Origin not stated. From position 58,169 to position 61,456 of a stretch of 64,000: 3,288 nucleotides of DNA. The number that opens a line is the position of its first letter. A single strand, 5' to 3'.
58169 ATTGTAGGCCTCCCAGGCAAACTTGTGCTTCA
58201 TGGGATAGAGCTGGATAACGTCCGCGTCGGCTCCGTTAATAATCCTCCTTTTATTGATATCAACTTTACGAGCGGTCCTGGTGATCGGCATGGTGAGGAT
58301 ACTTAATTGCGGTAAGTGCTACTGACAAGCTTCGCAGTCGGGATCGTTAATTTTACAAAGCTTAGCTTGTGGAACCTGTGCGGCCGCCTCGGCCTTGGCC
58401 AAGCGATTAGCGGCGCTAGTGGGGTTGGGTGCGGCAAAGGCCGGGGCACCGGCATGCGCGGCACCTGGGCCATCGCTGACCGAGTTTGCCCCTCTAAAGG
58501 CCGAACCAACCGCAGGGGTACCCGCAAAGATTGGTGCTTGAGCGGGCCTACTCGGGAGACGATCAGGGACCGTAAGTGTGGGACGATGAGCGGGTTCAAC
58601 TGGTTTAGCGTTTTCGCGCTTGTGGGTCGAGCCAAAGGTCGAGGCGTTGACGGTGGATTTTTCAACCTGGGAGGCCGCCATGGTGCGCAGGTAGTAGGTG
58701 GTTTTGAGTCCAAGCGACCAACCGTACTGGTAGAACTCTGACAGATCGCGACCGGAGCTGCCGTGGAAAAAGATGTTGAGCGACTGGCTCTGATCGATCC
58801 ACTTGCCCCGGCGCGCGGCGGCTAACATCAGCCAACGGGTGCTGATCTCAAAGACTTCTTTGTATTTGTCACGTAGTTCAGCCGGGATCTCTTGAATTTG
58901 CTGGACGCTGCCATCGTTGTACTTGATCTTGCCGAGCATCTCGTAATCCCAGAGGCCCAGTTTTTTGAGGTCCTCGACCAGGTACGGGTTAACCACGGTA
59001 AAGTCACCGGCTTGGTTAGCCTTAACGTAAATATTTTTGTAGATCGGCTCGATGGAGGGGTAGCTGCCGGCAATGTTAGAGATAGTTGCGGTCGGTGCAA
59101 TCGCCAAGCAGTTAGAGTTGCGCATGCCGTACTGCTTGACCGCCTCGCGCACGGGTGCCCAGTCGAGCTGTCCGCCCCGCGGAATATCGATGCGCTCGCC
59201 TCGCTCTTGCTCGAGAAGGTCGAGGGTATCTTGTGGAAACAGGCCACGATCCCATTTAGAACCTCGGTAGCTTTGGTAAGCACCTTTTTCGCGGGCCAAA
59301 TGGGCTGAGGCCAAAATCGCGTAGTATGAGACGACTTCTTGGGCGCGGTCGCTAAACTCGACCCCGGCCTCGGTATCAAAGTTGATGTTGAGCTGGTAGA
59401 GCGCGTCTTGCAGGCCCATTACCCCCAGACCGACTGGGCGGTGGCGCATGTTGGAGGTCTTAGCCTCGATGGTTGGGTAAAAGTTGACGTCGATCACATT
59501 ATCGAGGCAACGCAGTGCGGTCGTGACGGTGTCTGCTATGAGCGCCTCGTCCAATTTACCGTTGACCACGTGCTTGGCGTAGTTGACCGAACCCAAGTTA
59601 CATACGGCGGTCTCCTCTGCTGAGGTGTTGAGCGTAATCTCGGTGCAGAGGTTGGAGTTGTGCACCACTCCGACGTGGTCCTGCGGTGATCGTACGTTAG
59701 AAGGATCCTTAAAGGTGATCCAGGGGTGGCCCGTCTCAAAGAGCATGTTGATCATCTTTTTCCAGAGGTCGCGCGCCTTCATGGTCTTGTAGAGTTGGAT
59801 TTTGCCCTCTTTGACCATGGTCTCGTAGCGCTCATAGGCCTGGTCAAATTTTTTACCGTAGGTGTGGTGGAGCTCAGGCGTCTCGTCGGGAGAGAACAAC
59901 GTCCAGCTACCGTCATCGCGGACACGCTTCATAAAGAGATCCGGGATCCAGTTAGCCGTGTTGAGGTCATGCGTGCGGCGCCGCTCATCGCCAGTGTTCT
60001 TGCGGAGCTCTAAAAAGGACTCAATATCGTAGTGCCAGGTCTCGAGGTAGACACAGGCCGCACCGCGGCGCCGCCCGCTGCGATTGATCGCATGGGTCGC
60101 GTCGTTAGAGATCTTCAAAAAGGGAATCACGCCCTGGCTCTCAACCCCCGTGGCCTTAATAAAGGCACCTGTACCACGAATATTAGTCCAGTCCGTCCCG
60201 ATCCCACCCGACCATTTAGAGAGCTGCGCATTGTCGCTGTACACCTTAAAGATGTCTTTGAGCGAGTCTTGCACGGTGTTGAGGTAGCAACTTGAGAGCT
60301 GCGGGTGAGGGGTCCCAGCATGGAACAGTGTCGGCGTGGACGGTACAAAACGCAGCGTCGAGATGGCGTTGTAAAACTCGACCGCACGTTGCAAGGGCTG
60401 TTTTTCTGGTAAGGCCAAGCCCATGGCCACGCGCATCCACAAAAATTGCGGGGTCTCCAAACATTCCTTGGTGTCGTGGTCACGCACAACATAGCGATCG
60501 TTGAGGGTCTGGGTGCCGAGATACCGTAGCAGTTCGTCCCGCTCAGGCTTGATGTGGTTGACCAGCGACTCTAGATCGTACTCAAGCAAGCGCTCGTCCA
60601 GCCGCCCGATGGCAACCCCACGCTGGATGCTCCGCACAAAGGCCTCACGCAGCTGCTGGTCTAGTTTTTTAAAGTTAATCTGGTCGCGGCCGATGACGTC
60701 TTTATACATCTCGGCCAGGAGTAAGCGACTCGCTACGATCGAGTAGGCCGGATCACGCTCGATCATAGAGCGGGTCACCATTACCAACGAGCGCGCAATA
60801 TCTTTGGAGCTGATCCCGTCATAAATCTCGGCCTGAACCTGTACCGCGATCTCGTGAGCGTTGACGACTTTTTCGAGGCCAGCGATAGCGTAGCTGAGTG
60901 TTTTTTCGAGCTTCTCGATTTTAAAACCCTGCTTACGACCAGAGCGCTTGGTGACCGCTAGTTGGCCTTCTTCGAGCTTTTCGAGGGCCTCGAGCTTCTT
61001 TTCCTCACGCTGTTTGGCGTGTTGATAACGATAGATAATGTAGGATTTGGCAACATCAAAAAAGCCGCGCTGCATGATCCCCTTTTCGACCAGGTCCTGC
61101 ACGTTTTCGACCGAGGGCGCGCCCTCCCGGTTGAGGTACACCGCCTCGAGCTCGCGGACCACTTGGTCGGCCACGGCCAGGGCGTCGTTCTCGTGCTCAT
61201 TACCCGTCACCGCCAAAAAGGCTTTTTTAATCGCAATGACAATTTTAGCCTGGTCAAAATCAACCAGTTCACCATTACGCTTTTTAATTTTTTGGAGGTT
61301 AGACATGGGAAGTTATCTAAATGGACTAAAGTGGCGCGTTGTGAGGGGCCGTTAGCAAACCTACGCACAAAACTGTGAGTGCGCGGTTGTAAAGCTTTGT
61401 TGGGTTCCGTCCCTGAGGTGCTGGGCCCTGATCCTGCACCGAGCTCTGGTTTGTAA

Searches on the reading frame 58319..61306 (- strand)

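Call 62: search_protein_families(library=pfam, proteins=[window:58319-61306:-], max_evalue=0.0001)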
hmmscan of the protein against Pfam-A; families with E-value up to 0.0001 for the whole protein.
window:58319-61306:- (995 aa): 3 families
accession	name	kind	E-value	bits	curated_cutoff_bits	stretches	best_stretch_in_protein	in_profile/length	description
PF02867.20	Ribonuc_red_lgC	-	1.1e-188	628.6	23.9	1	338-873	1-523/523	Ribonucleotide reductase, barrel domain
PF03477.21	ATP-cone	-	5.1e-28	97.9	25.8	2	6-97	2-87/88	ATP cone domain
PF00317.26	Ribonuc_red_lgN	-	5.9e-24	84.4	28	1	260-334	3-76/77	Ribonucleotide reductase, all-alpha domain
